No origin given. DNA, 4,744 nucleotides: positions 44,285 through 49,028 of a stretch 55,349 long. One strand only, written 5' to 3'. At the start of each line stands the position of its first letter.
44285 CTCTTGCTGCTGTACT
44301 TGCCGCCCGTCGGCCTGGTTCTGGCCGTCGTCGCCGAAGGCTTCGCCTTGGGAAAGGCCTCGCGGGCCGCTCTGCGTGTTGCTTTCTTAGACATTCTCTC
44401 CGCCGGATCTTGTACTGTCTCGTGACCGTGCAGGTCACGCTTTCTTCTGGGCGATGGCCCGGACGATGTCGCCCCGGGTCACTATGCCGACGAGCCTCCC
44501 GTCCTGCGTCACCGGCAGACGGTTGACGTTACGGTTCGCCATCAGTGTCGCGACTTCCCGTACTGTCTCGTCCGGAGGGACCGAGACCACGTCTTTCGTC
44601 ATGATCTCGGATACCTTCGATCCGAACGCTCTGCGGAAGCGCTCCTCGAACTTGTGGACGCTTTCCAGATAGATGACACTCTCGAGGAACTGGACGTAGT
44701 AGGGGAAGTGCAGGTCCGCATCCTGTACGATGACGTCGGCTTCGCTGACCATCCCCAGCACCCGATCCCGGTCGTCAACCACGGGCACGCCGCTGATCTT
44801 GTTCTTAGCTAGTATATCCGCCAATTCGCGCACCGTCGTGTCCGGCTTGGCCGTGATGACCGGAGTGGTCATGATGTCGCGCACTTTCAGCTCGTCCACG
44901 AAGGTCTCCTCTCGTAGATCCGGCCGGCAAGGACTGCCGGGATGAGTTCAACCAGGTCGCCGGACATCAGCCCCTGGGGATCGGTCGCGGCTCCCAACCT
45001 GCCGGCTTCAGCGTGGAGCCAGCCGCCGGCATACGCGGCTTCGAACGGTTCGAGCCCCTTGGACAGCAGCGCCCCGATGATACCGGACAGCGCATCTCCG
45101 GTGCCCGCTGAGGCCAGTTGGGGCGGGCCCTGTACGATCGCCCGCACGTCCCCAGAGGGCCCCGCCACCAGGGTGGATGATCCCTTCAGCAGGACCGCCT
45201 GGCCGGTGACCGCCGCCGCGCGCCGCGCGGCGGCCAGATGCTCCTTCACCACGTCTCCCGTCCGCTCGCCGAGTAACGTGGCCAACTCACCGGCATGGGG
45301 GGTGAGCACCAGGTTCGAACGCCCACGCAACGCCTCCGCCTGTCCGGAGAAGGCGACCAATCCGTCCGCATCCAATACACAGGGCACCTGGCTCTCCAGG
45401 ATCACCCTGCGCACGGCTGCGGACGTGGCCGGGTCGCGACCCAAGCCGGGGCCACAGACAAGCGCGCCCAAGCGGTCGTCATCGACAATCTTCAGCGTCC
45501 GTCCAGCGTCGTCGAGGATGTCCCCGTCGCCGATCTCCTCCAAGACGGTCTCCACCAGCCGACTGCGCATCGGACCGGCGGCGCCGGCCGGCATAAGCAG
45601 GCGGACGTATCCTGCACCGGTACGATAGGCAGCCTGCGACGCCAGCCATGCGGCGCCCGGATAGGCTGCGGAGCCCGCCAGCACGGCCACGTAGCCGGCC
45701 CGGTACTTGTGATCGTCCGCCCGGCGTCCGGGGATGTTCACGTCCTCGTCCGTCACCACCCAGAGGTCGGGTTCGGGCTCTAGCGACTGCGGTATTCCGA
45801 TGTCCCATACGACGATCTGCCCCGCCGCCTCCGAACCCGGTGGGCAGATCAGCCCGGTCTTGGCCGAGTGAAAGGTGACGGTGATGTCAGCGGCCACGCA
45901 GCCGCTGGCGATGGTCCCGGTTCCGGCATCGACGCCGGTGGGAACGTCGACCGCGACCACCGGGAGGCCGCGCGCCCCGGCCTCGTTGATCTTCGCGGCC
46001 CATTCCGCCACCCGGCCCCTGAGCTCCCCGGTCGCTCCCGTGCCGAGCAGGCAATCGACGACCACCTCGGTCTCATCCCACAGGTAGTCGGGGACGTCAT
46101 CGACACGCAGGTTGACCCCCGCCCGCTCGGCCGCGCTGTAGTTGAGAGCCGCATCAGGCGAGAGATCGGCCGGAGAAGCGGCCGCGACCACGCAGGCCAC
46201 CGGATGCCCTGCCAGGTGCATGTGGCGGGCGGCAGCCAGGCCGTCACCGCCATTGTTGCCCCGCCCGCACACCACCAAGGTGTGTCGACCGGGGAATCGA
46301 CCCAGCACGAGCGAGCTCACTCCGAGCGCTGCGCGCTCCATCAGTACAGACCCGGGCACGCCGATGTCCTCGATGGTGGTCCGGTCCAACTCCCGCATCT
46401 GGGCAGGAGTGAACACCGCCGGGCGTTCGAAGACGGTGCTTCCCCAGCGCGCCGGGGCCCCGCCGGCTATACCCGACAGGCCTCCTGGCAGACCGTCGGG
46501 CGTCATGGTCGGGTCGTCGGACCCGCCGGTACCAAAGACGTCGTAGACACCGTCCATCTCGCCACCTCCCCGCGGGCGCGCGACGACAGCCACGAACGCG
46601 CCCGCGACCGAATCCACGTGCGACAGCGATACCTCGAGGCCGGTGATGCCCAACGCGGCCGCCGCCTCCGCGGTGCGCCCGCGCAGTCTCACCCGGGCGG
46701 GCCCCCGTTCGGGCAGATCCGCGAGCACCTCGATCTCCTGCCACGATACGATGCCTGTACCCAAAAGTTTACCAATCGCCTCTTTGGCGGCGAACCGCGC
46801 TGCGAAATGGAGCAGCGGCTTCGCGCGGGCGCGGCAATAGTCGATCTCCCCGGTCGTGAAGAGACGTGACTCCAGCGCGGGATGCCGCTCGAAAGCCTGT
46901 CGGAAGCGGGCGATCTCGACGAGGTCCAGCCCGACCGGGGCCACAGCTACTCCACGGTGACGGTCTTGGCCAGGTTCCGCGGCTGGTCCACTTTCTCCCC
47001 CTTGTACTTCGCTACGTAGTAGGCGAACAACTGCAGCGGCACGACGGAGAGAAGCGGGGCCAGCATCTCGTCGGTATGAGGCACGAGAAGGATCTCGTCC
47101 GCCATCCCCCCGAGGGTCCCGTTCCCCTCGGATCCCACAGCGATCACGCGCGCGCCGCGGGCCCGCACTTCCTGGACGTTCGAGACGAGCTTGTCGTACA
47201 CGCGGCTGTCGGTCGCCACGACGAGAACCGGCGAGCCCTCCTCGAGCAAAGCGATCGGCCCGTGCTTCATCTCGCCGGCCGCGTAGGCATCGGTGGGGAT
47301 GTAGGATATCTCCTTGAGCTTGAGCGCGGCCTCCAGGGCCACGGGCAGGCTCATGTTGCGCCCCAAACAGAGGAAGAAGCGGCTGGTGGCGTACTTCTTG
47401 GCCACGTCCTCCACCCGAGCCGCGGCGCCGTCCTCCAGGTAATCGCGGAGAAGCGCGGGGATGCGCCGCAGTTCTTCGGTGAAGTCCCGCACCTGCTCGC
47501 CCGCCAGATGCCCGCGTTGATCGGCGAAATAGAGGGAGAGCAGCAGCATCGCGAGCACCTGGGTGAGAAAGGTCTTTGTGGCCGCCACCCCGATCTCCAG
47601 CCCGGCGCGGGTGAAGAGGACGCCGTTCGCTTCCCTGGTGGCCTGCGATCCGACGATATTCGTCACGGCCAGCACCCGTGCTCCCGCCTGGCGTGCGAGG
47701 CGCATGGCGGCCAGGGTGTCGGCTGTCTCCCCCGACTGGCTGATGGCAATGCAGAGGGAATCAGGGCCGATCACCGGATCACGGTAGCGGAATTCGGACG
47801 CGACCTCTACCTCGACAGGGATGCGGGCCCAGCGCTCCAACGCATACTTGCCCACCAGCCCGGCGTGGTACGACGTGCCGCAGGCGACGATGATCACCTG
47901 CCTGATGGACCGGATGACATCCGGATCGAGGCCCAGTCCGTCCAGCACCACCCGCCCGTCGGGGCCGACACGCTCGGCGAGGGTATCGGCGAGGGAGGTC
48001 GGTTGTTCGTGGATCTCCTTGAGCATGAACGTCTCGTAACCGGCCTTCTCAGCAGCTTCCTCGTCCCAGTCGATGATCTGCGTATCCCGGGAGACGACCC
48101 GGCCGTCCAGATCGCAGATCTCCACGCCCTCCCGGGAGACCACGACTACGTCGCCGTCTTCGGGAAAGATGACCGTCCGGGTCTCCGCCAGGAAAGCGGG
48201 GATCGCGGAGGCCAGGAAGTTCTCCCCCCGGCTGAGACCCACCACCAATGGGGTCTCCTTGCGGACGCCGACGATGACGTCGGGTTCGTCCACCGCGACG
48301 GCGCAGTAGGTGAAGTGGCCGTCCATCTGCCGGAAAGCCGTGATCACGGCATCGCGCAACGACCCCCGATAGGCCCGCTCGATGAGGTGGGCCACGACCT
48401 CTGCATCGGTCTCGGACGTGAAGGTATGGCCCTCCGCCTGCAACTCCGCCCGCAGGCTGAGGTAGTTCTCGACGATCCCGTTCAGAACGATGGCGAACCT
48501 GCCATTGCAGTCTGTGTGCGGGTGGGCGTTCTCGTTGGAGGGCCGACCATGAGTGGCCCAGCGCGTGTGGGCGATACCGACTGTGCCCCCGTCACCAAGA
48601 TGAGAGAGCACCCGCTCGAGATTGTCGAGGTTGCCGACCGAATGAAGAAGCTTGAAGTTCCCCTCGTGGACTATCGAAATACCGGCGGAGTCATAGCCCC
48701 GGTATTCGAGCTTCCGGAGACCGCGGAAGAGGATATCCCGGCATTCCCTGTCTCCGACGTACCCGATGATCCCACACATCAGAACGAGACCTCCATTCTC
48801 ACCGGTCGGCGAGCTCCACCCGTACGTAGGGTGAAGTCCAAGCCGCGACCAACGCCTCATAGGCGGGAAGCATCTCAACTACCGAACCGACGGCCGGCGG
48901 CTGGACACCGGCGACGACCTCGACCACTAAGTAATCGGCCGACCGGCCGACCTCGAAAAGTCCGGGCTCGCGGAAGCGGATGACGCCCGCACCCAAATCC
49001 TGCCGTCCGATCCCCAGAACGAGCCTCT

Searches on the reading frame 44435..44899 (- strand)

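Call 25: search_protein_families(library=pfam, proteins=[window:44435-44899:-], max_evalue=0.00001)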
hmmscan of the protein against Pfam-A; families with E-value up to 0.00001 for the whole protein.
window:44435-44899:- (154 aa): 1 family
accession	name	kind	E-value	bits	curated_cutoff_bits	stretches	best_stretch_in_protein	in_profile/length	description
PF00571.33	CBS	-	2.7e-38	130.5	24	2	96-150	1-56/57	CBS domain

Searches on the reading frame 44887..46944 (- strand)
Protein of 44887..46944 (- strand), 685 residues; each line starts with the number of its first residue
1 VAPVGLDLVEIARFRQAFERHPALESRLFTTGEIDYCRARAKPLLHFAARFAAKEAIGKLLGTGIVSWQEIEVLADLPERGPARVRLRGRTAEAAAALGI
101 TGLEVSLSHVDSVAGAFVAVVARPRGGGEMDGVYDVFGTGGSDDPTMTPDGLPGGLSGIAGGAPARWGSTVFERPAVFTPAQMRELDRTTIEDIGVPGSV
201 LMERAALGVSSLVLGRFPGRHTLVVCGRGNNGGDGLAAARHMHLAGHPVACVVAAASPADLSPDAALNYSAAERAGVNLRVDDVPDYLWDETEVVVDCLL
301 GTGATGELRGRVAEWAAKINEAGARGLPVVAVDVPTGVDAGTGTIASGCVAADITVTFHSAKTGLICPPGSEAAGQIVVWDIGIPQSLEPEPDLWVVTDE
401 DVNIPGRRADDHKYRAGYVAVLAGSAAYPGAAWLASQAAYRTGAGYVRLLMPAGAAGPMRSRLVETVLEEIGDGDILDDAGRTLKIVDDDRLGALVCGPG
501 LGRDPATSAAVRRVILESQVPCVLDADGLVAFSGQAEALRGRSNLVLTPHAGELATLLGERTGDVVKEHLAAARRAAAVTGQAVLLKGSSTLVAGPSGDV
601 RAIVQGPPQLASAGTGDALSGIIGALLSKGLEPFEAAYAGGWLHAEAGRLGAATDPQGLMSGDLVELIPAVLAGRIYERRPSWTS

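Call 25: search_protein_families(library=pfam, proteins=[window:44887-46944:-], max_evalue=0.00001)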
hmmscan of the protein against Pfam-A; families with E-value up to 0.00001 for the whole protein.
window:44887-46944:- (685 aa): 3 families
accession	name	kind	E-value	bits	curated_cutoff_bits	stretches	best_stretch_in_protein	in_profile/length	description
PF01256.23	Carb_kinase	-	9.6e-49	166.5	27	1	419-668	1-240/242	NAD(P)H-hydrate dehydratase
PF03853.21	YjeF_N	-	1.1e-40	139.8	24.9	1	200-364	3-169/169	YjeF-related protein N-terminus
PF01648.25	ACPS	-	5.9e-13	49.3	25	1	3-91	1-92/111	4'-phosphopantetheinyl transferase superfamily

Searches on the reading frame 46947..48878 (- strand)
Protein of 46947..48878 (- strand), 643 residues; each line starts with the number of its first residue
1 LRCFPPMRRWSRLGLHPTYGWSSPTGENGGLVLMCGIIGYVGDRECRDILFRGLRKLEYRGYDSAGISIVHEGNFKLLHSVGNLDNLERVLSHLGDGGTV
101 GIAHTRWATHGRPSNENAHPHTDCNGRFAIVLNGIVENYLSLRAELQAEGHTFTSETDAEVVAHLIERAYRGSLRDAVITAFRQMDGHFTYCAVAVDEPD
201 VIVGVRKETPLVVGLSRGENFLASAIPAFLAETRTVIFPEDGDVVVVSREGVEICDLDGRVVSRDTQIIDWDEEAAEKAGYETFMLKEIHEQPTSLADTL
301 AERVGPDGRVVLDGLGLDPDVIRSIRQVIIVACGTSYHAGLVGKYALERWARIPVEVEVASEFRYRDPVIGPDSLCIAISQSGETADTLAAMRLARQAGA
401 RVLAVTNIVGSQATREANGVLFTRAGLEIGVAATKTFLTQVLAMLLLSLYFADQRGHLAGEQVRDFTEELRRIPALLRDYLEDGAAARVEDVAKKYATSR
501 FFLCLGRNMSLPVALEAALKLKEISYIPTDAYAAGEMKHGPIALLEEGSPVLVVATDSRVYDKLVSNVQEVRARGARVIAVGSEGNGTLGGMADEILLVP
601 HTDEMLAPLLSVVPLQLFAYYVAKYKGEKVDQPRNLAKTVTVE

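Call 26: search_protein_families(library=pfam, proteins=[window:46947-48878:-], max_evalue=0.00001)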
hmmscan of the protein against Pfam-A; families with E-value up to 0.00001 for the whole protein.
window:46947-48878:- (643 aa): 3 families
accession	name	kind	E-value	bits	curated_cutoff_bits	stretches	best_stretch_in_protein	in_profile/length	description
PF01380.27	SIS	-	1.6e-50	170.7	25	2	322-447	2-128/131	SIS domain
PF13522.11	GATase_6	-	1.3e-17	64.5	27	1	98-216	10-121/130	Glutamine amidotransferase domain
PF13537.11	GATase_7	-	5.6e-14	52.7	25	1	114-230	9-122/123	Glutamine amidotransferase domain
